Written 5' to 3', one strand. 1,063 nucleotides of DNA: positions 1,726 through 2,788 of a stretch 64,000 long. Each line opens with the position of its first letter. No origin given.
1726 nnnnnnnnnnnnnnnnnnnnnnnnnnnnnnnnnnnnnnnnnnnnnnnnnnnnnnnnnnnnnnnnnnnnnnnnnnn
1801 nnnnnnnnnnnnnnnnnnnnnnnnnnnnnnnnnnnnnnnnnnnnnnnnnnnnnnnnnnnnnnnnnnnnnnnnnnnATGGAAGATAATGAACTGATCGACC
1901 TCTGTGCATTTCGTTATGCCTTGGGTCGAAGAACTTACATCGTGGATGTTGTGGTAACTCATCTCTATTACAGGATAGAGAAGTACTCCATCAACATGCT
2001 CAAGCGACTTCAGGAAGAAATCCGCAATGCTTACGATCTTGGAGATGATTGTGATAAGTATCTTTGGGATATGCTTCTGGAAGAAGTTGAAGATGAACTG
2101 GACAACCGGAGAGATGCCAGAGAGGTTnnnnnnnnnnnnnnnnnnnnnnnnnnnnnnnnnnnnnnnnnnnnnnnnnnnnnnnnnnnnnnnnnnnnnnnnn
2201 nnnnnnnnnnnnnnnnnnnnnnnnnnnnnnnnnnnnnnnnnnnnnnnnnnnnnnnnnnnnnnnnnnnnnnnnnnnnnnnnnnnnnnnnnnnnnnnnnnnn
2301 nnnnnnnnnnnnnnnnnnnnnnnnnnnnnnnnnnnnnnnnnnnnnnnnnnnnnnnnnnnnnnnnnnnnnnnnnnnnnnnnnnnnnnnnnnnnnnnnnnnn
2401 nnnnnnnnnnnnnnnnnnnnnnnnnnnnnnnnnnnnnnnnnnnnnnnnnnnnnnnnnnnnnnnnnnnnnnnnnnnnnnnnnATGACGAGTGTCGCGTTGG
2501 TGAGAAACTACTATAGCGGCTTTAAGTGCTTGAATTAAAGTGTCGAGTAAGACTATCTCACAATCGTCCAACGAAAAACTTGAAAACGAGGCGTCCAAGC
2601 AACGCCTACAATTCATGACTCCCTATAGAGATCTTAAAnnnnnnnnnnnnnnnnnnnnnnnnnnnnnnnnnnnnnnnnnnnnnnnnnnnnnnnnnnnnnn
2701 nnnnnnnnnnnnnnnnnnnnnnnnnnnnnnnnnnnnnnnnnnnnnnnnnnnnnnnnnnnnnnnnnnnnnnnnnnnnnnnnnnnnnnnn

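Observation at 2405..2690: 234-nt RNA candidate closed by a perfect 19-bp stem, with a promoter-like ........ box and its own terminator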

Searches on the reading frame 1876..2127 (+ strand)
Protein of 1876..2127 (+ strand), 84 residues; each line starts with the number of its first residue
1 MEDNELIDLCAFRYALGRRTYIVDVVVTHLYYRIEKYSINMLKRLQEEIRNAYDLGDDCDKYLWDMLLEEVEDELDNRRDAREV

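Call 16: find_related_loci(query=window:1876-2127:+, collection=viral_contigs, flank=4000)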
Query window:1876-2127:+ (84 aa) in viral_contigs; peptide patterns used: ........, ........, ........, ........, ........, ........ (x = any residue, [..] = any of these).
12 stretches matched a pattern, but none encodes a relative of the query by tblastn (E <= 1e-3).

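Call 19: find_homologous_proteins(query=window:1876-2127:+)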
Query window:1876-2127:+ (84 aa): 27 proteins with E <= 0.001 among 70 candidates.
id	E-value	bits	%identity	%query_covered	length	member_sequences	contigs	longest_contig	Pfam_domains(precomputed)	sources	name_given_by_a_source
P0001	1.1e-42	161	89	100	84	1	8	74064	-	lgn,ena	-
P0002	3.4e-42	160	93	96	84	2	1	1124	-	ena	-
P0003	5.2e-42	159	89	100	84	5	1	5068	-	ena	-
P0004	7.2e-42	159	88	100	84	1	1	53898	-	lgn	-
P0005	7.6e-41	155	86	100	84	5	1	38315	-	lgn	-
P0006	1.8e-40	154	85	100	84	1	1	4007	-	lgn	-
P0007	5.0e-40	153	89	96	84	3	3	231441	-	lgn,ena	-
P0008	2.7e-15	74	48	95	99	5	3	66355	-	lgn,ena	-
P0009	3.2e-9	55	45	86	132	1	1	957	-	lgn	-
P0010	1.5e-8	53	42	80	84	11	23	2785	-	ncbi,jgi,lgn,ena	jgi:hypothetical protein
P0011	2.4e-8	52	42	86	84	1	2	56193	-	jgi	-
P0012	2.5e-8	52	41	89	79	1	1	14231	-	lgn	-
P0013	1.3e-7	50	43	85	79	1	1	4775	-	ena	-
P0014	2.5e-6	45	43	76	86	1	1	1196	-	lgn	-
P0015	1.7e-5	43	41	79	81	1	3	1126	-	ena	-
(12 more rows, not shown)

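Call 20: find_encoding_contigs(protein=P0001, flank=3000, max_places=10)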
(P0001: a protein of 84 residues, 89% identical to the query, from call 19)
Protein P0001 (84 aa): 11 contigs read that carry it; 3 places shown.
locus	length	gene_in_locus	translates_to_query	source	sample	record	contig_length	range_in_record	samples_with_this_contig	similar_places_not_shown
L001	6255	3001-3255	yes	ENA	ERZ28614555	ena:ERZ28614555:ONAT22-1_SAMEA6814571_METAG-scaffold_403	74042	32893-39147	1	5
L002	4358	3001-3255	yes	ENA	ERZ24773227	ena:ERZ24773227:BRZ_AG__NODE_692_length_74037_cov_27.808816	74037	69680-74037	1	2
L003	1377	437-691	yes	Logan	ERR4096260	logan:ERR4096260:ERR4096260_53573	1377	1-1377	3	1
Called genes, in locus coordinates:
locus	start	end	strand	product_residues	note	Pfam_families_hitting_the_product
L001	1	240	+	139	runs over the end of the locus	-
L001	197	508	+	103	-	-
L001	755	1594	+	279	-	PF00763:THF_DHG_CYH (faint), PF02882:THF_DHG_CYH_C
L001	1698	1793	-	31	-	-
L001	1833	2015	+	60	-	-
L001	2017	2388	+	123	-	PF11753:DUF3310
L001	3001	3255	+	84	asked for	-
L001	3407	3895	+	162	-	PF13392:HNH_3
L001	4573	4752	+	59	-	-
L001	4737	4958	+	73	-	-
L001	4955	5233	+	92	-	-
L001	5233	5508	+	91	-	-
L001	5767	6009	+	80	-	-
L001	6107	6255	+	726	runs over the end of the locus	PF03477:ATP-cone, PF13597:NRDD, PF01228:Gly_radical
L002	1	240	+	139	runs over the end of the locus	-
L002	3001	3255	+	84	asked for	-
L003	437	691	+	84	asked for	-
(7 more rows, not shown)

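Call 21: find_encoding_contigs(protein=P0004, flank=3000, max_places=4)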
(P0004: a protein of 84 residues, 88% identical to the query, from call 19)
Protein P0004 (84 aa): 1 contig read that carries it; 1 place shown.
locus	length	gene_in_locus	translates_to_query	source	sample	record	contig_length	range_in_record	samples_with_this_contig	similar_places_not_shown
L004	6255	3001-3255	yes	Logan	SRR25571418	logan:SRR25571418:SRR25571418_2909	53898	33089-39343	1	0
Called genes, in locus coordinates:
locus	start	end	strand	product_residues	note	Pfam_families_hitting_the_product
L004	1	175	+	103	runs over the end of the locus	-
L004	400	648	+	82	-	-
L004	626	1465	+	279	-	PF00763:THF_DHG_CYH (weak), PF02882:THF_DHG_CYH_C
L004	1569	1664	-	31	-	-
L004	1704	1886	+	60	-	-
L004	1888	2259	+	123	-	PF11753:DUF3310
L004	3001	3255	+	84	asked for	-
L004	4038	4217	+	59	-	-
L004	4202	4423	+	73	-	-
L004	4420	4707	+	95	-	-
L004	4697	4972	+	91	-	-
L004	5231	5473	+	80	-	-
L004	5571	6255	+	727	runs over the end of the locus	PF03477:ATP-cone, PF13597:NRDD, PF01228:Gly_radical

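Call 22: find_encoding_contigs(protein=P0005, flank=3000, max_places=4)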
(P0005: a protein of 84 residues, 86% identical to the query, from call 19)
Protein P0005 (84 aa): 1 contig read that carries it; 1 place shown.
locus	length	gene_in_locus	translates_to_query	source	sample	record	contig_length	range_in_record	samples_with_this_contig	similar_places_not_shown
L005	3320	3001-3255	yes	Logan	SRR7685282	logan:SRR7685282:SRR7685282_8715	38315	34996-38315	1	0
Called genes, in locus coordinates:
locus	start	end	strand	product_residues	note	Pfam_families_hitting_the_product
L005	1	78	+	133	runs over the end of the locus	-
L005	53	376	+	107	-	-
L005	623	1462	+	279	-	PF00763:THF_DHG_CYH (weak), PF02882:THF_DHG_CYH_C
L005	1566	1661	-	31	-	-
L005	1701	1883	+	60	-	-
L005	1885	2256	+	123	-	PF11753:DUF3310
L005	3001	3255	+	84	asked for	-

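Call 23: find_encoding_contigs(protein=P0007, flank=3000, max_places=4)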
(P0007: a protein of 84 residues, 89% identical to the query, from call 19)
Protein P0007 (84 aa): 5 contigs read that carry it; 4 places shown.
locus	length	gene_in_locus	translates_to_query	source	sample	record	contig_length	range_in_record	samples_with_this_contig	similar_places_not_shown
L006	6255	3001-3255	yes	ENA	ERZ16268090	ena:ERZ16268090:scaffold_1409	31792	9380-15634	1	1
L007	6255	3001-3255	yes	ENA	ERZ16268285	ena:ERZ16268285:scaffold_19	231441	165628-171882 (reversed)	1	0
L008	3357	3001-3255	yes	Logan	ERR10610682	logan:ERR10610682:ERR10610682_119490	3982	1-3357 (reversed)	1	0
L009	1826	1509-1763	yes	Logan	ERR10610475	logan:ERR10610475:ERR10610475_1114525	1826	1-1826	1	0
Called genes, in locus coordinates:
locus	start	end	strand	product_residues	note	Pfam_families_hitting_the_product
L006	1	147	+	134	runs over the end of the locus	-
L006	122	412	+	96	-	-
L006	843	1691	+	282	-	PF02882:THF_DHG_CYH_C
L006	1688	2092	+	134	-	-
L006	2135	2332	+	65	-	-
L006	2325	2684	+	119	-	PF11753:DUF3310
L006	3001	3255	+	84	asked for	-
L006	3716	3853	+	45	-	-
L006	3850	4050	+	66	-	-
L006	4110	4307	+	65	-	-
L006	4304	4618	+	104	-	-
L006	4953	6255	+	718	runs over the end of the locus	PF03477:ATP-cone, PF13597:NRDD, PF01228:Gly_radical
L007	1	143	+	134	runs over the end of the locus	-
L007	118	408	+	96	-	-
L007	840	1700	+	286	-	PF02882:THF_DHG_CYH_C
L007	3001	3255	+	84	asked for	-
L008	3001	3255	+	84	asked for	-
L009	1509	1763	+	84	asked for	-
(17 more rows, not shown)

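Call 32: find_encoding_contigs(protein=P0008, flank=3500, max_places=4)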
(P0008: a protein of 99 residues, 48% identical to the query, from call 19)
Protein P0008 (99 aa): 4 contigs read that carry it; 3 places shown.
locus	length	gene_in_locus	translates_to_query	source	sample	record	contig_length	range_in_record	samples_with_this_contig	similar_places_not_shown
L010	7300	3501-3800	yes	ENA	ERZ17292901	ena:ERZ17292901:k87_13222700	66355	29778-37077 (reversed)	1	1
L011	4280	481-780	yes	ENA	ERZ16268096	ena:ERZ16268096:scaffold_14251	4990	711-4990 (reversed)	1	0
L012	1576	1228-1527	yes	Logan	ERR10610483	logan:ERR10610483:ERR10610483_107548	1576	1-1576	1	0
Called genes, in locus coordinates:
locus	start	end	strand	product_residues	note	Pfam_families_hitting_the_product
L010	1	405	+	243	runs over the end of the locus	-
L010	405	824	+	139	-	-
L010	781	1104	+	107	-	-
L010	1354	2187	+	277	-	PF02882:THF_DHG_CYH_C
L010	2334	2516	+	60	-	-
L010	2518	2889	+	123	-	PF11753:DUF3310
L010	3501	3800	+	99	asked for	-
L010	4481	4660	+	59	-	-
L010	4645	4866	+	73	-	-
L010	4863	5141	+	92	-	-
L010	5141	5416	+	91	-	-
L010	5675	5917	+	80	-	-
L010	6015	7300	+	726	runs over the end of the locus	PF03477:ATP-cone, PF13597:NRDD, PF01228:Gly_radical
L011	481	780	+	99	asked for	-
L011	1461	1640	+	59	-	-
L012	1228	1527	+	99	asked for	-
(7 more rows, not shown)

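Call 33: find_encoding_contigs(protein=P0003, flank=3500, max_places=3)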
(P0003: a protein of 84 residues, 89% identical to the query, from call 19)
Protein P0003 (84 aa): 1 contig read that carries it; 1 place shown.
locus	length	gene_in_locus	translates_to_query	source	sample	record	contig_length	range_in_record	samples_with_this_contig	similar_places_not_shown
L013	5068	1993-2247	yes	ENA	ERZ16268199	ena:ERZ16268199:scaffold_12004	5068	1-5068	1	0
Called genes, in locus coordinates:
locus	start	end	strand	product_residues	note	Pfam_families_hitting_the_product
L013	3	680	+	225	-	?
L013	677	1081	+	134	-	-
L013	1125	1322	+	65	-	-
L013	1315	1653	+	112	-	PF11753:DUF3310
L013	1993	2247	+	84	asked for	-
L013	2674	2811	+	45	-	-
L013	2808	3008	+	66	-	-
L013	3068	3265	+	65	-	-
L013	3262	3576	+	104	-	-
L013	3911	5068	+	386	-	?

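Call 34: find_encoding_contigs(protein=P0006, flank=3500, max_places=3)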
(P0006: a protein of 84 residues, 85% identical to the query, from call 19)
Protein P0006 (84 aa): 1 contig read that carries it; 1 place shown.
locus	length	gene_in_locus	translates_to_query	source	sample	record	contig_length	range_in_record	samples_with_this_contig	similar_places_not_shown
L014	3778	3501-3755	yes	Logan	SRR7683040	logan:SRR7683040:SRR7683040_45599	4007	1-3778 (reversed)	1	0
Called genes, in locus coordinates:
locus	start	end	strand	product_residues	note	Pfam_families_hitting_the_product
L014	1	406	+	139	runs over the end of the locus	-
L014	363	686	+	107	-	-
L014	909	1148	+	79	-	-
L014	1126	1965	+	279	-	PF00763:THF_DHG_CYH (weak), PF02882:THF_DHG_CYH_C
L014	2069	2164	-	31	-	-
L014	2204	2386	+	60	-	-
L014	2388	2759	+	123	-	PF11753:DUF3310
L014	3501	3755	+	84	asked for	-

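Call 72: search_protein_families(library=phrogs, max_evalue=0.001, proteins=[window:1876-2127:+])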
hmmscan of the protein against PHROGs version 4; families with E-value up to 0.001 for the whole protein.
window:1876-2127:+ (84 aa): 1 family
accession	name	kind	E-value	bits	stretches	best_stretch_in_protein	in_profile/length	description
phrog_11947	-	unknown function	1.9e-12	48.2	1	7-78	16-91/100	-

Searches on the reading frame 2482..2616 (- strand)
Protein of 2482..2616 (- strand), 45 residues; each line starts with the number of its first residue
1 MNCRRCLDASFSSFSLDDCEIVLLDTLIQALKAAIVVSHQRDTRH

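Call 72: search_protein_families(library=phrogs, max_evalue=0.001, proteins=[window:2482-2616:-])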
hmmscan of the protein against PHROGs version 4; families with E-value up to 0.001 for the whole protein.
window:2482-2616:- (45 aa): 0 families

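Call 85: search_protein_representatives(protein=window:2482-2616:-)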
Query: 45 residues. Proteins with E-value up to 0.001 (for the whole library): 1; up to 1e-10: 0; up to 1e-30: 0. The best 1 are listed.
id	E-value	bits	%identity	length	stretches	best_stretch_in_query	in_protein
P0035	1.6e-04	37.3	27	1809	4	5-39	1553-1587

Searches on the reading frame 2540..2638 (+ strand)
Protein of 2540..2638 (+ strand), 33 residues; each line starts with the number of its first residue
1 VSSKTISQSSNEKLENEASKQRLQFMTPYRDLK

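Call 101: search_dna_similar(query=window:2540-2638:+, collection=phages, mode=protein, max_evalue=1, max_rows=5)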
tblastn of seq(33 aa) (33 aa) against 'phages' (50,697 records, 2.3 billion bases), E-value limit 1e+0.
No match.
